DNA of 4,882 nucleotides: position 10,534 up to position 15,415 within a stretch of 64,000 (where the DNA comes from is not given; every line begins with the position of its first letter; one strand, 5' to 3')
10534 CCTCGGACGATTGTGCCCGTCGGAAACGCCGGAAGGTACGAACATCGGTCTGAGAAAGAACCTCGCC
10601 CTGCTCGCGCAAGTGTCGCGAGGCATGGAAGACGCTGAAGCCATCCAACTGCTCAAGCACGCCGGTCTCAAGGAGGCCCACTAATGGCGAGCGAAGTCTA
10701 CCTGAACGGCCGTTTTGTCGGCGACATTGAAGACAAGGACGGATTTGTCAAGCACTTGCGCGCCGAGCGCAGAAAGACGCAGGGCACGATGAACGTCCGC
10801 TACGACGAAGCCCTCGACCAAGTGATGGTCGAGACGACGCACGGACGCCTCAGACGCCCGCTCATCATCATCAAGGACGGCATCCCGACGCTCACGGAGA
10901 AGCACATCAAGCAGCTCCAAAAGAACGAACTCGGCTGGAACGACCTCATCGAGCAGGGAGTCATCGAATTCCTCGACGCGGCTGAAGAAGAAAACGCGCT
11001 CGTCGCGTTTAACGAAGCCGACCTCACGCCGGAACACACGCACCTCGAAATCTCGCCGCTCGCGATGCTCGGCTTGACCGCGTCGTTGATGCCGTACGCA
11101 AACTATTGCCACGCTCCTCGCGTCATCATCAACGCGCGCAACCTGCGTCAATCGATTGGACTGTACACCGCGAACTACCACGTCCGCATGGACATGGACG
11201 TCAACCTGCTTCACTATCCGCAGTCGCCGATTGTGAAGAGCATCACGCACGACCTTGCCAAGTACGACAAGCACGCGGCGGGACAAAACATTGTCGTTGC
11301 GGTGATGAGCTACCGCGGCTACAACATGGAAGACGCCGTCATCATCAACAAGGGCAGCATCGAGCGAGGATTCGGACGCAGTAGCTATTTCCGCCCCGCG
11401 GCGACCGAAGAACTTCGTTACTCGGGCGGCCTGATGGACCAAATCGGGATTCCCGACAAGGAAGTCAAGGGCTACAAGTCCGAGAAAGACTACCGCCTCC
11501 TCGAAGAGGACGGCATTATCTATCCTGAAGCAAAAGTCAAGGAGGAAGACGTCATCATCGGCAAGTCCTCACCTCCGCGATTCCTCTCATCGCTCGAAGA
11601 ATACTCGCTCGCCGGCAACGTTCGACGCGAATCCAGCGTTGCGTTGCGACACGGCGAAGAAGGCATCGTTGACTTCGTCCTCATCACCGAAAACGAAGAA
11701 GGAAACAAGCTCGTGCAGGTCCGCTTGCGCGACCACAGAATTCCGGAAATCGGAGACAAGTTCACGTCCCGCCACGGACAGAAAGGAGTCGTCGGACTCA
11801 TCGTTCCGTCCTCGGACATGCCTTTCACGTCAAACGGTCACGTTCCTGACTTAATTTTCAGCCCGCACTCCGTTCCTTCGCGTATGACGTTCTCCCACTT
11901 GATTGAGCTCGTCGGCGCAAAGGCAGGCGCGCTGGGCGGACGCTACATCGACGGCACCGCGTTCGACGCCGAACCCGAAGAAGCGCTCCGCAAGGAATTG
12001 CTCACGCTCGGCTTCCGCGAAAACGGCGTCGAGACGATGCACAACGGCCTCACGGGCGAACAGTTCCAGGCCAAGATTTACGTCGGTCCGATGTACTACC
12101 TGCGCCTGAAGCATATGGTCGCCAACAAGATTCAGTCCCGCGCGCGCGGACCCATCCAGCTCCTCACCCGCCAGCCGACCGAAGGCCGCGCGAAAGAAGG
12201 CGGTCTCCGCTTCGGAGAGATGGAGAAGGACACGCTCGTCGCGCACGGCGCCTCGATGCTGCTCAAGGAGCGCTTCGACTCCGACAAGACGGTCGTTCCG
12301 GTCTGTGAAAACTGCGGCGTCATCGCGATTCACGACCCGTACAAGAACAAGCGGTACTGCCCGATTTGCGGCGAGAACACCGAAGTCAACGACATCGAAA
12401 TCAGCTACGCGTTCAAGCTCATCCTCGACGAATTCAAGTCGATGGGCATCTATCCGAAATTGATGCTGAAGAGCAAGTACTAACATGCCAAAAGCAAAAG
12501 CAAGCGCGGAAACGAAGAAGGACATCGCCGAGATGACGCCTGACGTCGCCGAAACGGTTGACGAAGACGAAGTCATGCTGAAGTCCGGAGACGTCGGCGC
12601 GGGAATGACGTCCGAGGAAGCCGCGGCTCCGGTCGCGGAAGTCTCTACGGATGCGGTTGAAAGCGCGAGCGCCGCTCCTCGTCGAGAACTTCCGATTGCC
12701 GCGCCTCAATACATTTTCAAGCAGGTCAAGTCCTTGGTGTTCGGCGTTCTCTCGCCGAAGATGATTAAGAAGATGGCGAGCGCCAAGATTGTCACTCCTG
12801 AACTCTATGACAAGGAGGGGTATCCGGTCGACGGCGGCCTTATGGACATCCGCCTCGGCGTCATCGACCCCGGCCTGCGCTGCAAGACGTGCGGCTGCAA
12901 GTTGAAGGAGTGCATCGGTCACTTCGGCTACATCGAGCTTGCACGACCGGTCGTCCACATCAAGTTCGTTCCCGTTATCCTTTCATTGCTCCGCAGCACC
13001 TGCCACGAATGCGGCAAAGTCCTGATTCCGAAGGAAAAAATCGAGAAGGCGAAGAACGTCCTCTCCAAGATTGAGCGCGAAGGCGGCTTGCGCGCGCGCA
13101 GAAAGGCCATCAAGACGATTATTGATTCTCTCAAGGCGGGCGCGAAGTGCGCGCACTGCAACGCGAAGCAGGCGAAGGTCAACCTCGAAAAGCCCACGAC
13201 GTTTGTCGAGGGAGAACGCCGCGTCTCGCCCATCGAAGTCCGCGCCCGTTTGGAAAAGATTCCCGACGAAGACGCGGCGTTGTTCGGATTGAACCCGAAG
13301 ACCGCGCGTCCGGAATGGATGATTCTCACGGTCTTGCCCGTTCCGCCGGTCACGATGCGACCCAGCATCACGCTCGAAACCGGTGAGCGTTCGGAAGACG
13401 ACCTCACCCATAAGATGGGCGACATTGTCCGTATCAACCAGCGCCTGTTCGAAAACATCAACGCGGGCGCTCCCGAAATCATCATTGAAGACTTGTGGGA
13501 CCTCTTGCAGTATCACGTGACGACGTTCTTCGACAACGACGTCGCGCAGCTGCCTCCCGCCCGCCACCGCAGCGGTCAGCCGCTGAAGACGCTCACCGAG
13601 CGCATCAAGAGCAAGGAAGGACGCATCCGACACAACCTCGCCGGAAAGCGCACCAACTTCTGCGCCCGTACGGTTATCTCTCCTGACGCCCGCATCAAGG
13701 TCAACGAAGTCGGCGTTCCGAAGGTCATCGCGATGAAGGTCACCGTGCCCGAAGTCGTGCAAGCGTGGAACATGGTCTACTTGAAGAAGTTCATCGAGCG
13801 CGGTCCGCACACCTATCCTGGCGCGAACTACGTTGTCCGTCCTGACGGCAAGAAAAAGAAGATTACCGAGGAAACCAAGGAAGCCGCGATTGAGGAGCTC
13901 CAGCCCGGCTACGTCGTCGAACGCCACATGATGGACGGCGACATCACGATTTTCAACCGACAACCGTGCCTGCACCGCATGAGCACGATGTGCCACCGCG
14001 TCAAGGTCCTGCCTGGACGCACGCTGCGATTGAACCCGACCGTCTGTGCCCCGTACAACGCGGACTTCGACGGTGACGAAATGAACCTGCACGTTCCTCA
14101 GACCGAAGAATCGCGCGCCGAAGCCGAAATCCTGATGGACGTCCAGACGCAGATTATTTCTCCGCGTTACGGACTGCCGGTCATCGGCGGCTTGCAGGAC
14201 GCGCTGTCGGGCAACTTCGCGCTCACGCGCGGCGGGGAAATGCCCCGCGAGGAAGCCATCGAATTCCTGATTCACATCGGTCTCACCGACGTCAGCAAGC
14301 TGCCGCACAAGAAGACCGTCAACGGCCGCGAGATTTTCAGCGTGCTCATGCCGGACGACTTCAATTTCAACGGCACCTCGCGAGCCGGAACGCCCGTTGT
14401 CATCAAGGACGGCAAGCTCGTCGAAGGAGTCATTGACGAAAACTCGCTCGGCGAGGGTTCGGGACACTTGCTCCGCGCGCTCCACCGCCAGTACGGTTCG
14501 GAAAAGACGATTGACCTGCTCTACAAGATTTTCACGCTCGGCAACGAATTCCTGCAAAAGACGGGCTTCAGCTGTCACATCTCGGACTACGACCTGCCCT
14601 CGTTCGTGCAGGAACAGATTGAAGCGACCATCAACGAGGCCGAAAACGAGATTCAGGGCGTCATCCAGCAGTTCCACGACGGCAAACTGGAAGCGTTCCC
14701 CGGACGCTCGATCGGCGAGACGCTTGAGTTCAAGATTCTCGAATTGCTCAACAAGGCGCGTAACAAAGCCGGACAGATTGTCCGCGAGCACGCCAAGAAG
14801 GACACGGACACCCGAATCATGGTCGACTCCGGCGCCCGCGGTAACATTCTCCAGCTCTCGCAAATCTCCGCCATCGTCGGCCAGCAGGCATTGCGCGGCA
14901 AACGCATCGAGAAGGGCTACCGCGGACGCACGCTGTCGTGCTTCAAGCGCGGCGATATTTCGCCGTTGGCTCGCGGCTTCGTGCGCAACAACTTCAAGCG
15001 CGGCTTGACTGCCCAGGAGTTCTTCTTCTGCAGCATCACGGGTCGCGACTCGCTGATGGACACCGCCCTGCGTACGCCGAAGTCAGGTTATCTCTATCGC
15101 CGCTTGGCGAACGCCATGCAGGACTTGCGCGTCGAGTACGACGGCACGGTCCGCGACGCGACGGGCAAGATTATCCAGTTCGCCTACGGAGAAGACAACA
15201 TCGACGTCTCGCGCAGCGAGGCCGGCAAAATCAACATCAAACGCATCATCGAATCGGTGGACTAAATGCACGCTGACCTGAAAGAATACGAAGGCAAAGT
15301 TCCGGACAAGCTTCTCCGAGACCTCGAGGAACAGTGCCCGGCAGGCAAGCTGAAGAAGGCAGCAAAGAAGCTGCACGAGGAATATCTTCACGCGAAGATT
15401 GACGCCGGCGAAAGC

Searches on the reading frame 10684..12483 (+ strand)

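Call 15: search_protein_families(library=pfam, proteins=[window:10684-12483:+])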
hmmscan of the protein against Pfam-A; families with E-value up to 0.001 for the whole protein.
window:10684-12483:+ (599 aa): 4 families
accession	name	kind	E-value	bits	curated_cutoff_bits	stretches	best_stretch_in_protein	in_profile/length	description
PF00562.33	RNA_pol_Rpb2_6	-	3.7e-126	421.6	23.4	1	133-504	2-373/373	RNA polymerase Rpb2, domain 6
PF04560.25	RNA_pol_Rpb2_7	-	1.3e-25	90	32.1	1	506-595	1-86/87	RNA polymerase Rpb2, domain 7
PF04566.18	RNA_pol_Rpb2_4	-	1e-11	45.2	28.7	1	5-64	1-62/62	RNA polymerase Rpb2, domain 4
PF04567.22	RNA_pol_Rpb2_5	-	2.5e-08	35.1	21.1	1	85-118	1-34/66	RNA polymerase Rpb2, domain 5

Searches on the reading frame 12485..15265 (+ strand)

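Call 15: search_protein_families(library=pfam, proteins=[window:12485-15265:+])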
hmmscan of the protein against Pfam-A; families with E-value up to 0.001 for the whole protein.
window:12485-15265:+ (926 aa): 5 families
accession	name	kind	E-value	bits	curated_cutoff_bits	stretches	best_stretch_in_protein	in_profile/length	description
PF04997.17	RNA_pol_Rpb1_1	-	2.8e-92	309.9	39.7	1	79-385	2-312/312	RNA polymerase Rpb1, domain 1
PF00623.25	RNA_pol_Rpb1_2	-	8.1e-68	228.3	25.3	1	387-552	1-165/166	RNA polymerase Rpb1, domain 2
PF05000.22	RNA_pol_Rpb1_4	-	6.4e-27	94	24.8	1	729-833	3-107/107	RNA polymerase Rpb1, domain 4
PF04983.23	RNA_pol_Rpb1_3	-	2.1e-26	93.2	28.9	1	556-701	1-161/162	RNA polymerase Rpb1, domain 3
PF04998.22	RNA_pol_Rpb1_5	-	3.4e-21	76.3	28.5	1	840-905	1-66/267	RNA polymerase Rpb1, domain 5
